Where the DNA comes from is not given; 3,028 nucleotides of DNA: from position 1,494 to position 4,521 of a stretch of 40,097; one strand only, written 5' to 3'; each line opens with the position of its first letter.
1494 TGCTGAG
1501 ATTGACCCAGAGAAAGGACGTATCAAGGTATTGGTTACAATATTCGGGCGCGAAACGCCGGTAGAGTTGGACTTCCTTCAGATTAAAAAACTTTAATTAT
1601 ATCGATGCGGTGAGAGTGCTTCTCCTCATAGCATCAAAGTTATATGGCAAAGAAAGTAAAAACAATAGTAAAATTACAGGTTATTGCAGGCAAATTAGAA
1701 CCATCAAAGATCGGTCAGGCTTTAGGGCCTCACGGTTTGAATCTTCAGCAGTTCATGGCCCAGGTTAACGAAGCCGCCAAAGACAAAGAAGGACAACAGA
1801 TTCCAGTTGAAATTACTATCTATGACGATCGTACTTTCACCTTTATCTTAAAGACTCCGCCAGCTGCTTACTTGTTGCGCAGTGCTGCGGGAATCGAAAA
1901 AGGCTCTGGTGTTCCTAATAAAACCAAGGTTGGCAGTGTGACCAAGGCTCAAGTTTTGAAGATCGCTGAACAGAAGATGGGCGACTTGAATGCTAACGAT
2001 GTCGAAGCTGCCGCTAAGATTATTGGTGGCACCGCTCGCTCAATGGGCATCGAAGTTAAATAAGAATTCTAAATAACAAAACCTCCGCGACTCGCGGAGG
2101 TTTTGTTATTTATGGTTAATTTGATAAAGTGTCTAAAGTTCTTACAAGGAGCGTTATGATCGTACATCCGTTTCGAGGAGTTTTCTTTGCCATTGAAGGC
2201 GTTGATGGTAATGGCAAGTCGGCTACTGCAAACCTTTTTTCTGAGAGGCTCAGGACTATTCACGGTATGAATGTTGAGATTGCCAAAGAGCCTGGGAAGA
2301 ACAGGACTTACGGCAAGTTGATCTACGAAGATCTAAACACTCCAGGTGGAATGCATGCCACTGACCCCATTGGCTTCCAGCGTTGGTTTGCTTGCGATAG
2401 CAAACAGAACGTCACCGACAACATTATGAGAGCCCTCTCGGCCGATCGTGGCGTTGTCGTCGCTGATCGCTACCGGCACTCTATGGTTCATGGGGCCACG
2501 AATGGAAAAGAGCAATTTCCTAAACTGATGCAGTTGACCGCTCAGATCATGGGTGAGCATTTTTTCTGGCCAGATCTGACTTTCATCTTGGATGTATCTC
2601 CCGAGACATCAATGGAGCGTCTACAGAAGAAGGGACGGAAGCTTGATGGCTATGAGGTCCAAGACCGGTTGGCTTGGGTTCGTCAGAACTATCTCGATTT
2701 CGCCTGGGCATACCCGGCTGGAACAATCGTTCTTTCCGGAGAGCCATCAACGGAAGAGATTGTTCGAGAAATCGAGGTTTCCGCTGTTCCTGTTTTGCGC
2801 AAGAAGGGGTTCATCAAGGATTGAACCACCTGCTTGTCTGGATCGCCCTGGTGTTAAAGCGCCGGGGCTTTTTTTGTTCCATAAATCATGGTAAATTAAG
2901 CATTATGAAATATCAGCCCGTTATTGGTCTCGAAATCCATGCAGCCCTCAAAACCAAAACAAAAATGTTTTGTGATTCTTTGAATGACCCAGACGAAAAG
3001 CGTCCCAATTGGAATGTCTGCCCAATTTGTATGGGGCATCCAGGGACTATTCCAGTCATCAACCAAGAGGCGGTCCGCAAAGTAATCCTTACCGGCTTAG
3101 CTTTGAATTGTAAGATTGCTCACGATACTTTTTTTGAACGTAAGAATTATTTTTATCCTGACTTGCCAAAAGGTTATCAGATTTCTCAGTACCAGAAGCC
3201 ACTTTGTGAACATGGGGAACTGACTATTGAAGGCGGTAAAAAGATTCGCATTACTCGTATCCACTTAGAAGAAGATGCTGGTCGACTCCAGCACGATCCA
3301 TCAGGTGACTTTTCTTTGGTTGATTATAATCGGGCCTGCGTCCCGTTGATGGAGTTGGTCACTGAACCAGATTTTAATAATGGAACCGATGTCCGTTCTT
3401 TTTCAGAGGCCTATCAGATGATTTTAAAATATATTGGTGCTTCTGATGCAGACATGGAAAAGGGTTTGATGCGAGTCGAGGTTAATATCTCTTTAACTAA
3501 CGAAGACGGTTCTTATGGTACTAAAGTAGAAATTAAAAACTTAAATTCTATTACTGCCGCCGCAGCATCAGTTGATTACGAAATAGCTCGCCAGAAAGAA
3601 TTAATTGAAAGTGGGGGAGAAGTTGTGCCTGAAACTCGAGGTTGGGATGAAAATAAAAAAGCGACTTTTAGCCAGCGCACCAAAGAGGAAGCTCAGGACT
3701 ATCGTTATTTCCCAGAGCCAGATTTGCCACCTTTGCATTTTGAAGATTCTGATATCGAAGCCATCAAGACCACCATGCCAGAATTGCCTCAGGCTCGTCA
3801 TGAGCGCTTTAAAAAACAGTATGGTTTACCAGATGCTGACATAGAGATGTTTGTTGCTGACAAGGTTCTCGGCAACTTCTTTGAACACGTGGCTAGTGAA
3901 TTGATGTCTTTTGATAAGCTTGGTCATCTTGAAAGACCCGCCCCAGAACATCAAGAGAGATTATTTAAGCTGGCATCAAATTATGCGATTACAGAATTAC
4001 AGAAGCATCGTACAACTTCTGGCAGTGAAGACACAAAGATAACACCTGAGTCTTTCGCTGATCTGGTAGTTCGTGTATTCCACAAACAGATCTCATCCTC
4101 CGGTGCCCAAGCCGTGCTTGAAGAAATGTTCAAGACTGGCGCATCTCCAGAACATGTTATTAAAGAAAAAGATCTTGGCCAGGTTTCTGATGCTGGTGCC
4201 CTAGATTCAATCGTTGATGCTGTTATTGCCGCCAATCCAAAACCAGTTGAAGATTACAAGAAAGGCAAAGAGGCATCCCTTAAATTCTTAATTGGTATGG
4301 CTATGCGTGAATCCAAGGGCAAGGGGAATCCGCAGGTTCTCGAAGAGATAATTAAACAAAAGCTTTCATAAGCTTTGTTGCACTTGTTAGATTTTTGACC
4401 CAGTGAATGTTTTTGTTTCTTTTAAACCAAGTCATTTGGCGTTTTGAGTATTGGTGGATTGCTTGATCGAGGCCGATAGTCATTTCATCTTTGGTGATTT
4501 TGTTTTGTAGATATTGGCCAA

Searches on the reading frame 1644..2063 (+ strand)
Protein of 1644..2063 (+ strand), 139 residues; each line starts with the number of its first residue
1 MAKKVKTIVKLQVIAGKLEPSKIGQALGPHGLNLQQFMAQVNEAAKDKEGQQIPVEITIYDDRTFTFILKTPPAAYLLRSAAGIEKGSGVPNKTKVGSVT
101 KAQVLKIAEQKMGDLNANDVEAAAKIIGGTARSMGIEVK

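Call 45: search_solved_structures(query=window:1644-2063:+, show_alignments=2)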
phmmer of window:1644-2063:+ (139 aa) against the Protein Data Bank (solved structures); distinct sequences matched with E-value up to 0.001: 67 (the best 60 are shown).
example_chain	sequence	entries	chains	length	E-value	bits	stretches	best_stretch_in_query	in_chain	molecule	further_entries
5o60_J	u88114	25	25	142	6.2e-47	162.2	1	3-138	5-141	50S ribosomal protein L11 | Large ribosomal subunit protein uL11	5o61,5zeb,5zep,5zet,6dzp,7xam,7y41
9ti6_L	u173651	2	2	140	8.8e-46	158.5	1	1-138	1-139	Large ribosomal subunit protein uL11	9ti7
6dzi_J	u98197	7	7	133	1.6e-45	157.6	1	8-138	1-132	50S ribosomal protein L11 | Large ribosomal subunit protein uL11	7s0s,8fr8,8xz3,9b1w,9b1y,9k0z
3cjr_B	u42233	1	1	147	1.5e-44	154.5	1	3-138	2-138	50S ribosomal protein L11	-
1eg0_K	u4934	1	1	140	2e-44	154.1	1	1-138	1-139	PROTEIN (RIBOSOMAL PROTEIN L11)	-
1mj1_L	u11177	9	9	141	2e-44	154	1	1-138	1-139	L11 ribosomal protein | 50S RIBOSOMAL PROTEIN L11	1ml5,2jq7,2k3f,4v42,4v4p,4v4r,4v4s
3cjq_B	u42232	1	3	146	2.3e-44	153.9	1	3-138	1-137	50S ribosomal protein L11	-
2e34_A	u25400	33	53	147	7.6e-44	152.2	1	3-138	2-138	50S ribosomal protein L11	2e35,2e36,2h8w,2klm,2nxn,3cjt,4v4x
1jqm_A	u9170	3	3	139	8.9e-44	152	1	2-138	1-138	50S Ribosomal protein L11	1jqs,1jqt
1mms_A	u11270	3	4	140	9.1e-44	151.9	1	2-138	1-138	PROTEIN (RIBOSOMAL PROTEIN L11) | 50S ribosomal protein L11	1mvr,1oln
4v68_BL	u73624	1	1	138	9.7e-44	151.9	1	3-138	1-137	50S ribosomal protein L11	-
4v9j_BK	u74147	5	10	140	1e-43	151.8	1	3-138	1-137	50S ribosomal protein L11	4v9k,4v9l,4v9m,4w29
3j3v_6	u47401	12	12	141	3.4e-43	150.1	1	1-138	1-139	50S ribosomal protein L11 | 50S ribosomal protein uL11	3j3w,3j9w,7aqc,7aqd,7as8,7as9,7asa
3egv_B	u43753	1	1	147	5e-43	149.5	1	3-138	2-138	50S ribosomal protein L11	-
8uu8_H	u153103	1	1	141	1e-42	148.5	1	1-138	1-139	Large ribosomal subunit protein uL11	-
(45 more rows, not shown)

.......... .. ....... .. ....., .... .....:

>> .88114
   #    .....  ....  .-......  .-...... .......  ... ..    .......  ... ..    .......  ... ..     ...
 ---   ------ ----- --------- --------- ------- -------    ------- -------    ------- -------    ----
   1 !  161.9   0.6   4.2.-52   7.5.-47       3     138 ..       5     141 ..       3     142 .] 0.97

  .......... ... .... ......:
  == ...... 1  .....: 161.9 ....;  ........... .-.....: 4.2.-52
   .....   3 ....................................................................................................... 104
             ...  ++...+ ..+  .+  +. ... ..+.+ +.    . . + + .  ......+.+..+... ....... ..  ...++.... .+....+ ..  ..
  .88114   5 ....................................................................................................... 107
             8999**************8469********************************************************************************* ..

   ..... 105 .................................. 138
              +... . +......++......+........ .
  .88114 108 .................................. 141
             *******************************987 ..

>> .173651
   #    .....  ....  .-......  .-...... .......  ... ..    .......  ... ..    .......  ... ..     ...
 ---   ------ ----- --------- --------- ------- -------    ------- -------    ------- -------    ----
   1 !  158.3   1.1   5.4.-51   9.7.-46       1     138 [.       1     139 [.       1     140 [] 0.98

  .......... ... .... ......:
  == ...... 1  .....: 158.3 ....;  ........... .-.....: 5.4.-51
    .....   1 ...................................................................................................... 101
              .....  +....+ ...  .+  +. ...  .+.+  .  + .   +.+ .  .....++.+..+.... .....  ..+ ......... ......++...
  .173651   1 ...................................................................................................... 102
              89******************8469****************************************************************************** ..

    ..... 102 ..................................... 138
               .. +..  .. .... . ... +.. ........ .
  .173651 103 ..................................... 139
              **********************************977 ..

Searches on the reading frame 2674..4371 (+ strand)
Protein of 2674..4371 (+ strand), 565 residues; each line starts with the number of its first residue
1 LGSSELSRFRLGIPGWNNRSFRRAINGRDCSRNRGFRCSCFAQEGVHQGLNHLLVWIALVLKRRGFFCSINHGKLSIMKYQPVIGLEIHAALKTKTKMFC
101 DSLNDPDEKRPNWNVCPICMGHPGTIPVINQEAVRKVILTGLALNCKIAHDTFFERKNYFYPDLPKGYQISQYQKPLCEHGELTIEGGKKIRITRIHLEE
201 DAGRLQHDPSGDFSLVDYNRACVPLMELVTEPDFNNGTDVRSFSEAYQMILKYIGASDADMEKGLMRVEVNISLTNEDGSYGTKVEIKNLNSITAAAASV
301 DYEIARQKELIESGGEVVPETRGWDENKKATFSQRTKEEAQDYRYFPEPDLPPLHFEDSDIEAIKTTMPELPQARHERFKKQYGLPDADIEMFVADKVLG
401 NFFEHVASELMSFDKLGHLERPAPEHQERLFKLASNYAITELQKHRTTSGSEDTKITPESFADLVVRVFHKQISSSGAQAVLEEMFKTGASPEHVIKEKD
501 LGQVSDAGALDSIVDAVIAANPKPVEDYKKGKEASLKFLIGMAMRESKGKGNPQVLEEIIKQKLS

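Call 63: search_protein_families(library=pfam, proteins=[window:2674-4371:+], max_evalue=0.001)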
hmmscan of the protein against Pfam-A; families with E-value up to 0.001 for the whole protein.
window:2674-4371:+ (565 aa): 2 families
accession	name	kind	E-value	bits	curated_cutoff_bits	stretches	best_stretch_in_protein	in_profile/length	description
PF02934.20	GatB_N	-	1.5e-107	359.4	23.4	1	83-361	2-276/277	GatB/GatE catalytic domain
PF02637.23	GatB_Yqey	-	1.2e-35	123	27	1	432-564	14-148/148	GatB domain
